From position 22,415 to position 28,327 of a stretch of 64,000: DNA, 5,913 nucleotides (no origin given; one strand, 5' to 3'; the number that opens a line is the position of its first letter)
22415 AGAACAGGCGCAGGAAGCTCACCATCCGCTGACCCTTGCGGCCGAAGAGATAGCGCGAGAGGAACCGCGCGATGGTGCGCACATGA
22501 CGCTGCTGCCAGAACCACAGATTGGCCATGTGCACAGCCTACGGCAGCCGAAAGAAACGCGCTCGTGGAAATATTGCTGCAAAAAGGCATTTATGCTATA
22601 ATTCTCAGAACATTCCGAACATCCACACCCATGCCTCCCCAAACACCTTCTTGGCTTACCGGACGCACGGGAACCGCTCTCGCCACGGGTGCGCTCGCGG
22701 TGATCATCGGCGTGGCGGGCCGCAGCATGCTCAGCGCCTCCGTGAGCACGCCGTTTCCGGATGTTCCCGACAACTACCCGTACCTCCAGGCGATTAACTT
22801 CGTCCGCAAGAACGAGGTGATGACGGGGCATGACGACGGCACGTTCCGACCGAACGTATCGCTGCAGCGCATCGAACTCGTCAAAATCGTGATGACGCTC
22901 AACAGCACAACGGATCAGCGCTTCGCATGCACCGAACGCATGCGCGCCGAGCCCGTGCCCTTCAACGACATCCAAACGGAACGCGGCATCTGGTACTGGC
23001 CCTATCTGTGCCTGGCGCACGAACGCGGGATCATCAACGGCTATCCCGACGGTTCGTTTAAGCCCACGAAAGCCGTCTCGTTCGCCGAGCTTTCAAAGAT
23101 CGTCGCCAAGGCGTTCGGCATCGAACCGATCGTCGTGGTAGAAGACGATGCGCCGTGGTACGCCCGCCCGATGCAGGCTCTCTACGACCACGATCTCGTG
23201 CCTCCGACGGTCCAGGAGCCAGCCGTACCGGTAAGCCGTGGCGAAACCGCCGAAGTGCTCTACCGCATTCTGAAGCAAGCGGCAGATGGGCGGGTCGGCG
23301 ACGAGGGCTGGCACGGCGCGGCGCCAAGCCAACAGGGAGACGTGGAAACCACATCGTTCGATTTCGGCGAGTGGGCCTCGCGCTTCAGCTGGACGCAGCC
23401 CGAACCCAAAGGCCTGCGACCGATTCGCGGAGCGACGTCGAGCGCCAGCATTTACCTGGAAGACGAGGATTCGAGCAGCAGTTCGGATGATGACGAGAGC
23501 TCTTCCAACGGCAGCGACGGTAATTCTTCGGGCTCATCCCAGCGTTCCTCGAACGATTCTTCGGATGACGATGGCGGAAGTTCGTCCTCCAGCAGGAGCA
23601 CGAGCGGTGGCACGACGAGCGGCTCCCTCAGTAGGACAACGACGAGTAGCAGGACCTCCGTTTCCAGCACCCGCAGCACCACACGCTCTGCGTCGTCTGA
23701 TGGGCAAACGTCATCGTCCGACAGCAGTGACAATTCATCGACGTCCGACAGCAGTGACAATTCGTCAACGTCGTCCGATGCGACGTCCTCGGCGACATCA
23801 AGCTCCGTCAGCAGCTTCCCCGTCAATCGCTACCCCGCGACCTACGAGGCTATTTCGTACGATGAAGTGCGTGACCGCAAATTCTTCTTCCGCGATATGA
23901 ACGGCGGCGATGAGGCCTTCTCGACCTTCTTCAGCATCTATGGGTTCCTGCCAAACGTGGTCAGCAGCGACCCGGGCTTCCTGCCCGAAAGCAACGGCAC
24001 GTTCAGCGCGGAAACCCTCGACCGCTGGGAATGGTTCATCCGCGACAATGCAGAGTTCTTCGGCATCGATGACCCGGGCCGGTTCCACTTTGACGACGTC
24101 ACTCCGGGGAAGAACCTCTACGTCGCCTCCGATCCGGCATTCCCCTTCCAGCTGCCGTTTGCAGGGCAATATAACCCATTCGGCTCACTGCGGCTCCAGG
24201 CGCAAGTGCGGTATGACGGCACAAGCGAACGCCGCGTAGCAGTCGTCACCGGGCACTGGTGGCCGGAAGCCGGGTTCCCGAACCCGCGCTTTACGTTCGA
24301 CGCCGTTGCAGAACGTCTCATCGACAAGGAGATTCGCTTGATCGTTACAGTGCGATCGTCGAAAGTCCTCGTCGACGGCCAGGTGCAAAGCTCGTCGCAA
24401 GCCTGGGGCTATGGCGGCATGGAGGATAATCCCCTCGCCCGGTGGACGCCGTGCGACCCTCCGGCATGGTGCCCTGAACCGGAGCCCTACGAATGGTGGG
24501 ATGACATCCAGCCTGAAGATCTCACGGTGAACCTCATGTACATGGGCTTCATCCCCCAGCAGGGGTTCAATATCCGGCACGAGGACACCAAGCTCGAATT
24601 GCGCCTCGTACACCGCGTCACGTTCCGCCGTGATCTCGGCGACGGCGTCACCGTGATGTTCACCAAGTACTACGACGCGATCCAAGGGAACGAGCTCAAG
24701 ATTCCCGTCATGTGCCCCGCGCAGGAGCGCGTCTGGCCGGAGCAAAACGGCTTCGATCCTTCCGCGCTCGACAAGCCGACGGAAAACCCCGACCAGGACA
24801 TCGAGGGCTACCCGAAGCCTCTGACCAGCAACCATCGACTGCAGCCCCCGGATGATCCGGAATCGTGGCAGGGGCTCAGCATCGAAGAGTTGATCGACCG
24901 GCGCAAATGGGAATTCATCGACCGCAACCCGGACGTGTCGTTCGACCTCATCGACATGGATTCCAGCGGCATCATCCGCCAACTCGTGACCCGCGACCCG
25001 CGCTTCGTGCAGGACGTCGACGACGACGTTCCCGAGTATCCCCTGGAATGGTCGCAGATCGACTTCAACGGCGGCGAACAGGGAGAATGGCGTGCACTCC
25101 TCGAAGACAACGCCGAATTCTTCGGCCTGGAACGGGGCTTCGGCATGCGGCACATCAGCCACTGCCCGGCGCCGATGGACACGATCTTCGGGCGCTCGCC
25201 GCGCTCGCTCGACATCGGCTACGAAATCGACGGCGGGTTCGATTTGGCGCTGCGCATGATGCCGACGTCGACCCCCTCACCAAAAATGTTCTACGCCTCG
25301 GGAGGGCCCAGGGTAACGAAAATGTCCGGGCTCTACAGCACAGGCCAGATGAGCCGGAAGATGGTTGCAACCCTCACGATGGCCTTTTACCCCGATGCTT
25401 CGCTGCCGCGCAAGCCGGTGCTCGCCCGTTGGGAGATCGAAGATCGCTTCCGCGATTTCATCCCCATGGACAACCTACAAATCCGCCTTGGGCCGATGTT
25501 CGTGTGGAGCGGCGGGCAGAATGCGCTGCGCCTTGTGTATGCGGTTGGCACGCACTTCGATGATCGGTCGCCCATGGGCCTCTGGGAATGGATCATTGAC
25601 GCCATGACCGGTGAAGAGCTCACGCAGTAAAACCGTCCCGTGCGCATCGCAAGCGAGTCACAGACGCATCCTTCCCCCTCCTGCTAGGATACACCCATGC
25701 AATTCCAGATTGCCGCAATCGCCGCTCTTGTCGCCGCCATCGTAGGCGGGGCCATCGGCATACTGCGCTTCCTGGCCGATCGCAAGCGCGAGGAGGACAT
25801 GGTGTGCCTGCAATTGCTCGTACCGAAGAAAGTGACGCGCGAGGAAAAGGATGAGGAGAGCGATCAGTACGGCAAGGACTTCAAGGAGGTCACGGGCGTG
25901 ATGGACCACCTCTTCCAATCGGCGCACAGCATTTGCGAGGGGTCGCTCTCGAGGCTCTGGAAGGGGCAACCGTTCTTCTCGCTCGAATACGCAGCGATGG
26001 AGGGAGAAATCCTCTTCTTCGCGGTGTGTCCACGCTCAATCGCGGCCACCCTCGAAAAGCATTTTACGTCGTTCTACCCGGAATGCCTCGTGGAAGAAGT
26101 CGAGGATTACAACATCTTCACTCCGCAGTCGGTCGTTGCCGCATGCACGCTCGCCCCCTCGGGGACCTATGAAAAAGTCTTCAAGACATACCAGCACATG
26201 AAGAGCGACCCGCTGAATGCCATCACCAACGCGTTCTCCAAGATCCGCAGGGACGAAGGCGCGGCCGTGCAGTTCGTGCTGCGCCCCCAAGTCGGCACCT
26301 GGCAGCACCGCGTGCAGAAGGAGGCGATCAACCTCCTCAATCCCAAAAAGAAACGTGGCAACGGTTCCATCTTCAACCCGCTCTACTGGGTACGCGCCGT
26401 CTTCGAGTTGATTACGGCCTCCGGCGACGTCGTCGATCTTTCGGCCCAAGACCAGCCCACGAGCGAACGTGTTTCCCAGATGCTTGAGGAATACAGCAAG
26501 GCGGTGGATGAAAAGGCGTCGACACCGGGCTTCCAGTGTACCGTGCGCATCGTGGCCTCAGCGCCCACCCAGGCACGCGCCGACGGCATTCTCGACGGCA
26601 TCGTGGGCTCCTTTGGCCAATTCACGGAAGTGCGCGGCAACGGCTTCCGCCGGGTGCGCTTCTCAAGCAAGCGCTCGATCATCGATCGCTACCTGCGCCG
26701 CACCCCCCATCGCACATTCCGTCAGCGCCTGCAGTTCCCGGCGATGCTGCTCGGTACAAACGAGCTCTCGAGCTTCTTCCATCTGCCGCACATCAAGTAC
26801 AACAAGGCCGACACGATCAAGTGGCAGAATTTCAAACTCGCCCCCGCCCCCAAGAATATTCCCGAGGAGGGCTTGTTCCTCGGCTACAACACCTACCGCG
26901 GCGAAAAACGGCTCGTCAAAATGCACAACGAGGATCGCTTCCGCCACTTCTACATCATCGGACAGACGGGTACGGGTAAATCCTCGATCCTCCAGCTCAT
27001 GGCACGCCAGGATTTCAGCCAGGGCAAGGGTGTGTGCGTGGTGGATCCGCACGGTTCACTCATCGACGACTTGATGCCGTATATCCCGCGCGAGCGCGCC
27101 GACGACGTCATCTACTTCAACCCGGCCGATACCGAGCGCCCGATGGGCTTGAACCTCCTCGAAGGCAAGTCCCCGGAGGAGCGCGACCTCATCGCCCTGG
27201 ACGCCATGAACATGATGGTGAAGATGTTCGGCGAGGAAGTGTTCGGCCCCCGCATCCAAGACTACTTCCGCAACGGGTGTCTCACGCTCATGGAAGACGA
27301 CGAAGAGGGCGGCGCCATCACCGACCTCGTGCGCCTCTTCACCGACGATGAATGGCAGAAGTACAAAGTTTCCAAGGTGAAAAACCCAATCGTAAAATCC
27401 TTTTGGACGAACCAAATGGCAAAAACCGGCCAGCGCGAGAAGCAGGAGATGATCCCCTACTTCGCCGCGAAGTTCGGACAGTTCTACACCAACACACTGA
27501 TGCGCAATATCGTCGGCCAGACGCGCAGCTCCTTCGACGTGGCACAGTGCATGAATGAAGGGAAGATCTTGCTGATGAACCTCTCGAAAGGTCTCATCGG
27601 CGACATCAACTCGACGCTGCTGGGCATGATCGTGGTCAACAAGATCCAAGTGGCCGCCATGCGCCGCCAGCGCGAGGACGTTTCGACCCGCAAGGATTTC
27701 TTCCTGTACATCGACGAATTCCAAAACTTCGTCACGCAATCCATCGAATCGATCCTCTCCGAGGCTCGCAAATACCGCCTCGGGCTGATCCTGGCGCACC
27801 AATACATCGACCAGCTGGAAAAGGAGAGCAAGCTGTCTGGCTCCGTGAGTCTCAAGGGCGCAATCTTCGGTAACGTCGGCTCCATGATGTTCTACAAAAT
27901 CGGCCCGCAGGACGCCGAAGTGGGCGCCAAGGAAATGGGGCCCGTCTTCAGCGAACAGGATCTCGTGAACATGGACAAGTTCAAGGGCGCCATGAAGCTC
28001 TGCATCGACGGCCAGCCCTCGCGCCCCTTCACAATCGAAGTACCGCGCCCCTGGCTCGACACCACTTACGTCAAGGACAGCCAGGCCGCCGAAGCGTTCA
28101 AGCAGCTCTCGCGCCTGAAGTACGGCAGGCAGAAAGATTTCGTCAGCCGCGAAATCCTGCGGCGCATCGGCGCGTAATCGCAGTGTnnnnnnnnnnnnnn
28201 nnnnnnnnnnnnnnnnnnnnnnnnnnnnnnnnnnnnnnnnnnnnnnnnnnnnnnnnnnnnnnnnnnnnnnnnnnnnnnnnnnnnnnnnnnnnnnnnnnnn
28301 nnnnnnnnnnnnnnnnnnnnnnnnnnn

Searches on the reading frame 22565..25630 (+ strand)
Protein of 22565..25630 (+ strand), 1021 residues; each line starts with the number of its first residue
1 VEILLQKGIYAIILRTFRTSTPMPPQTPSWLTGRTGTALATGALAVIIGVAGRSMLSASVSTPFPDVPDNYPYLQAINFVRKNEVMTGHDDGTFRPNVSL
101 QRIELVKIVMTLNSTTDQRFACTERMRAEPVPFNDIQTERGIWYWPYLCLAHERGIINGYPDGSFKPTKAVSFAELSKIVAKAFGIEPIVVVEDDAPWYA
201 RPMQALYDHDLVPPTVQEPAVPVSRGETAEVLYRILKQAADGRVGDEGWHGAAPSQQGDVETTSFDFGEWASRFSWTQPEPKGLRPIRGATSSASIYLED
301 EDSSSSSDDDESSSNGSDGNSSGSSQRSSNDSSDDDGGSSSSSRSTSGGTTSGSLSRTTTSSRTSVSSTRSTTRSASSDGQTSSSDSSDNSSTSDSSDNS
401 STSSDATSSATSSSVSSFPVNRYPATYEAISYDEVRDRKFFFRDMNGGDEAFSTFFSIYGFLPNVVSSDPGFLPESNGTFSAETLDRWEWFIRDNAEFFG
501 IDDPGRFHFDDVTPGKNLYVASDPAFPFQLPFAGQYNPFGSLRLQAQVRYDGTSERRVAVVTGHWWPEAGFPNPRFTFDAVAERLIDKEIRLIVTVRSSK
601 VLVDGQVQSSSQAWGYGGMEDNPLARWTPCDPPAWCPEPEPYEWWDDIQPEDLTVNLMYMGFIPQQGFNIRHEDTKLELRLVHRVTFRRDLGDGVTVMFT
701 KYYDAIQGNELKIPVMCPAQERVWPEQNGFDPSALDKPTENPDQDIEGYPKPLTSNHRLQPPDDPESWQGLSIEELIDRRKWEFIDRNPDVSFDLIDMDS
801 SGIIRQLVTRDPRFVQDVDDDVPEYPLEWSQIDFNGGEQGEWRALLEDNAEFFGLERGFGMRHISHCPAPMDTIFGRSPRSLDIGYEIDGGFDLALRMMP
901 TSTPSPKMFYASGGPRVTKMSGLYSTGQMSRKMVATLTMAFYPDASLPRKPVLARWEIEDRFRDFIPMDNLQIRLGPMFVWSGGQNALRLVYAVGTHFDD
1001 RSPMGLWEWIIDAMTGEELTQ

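Call 65: search_protein_families(library=pfam, proteins=[window:22565-25630:+], max_evalue=0.001)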
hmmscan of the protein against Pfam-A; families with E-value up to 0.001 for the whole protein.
window:22565-25630:+ (1021 aa): 1 family
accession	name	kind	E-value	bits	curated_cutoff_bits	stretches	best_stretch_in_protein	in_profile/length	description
PF00395.25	SLH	-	1.3e-19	70.3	20.8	2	132-175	1-42/44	S-layer homology domain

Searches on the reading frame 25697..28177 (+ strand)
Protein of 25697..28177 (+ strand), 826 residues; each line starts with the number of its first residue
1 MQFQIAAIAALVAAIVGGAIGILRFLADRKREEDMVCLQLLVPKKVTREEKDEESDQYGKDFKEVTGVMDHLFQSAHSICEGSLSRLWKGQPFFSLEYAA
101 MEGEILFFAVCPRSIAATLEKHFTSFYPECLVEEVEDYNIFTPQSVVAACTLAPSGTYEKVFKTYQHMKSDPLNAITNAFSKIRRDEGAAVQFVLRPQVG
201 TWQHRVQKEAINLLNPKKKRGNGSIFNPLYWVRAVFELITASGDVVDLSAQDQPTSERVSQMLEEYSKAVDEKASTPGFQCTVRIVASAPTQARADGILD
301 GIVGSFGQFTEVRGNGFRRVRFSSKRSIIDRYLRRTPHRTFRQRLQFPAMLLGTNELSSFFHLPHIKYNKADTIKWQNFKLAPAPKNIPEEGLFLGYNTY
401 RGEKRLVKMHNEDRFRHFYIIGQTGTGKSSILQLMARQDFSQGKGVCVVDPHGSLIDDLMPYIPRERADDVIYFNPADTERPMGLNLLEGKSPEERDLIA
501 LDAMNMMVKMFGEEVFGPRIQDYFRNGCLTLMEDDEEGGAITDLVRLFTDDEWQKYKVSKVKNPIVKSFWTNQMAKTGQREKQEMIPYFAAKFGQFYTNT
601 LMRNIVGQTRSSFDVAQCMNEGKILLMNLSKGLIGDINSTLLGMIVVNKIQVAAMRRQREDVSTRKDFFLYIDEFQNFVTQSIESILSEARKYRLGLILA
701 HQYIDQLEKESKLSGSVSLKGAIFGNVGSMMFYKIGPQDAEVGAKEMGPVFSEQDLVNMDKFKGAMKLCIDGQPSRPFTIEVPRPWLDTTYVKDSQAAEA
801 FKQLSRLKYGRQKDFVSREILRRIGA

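Call 65: search_protein_families(library=pfam, proteins=[window:25697-28177:+], max_evalue=0.001)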
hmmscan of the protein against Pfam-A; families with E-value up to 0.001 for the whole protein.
window:25697-28177:+ (826 aa): 5 families
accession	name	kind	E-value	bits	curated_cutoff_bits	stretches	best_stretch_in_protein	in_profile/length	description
PF10412.15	TrwB_AAD_bind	-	3e-10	40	20.5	1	413-711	13-290/387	Type IV secretion-system coupling protein DNA-binding domain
PF02534.20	T4SS-DNA_transf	-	6.3e-08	32.3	20.1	1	409-741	37-376/468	Type IV secretory system Conjugative DNA transfer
PF01935.23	DUF87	-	2.4e-06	28.2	23.2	1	415-454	23-63/220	Helicase HerA, central domain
PF13401.12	AAA_22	-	0.00011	22.9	27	0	417-451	7-41/130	AAA domain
PF12696.13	TraG-D_C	-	0.00037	20.9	22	0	670-710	4-45/126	TraM recognition site of TraD and TraG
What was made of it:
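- A VirD4/TrwB-type coupling protein is encoded at 25697-28177 (call 65).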
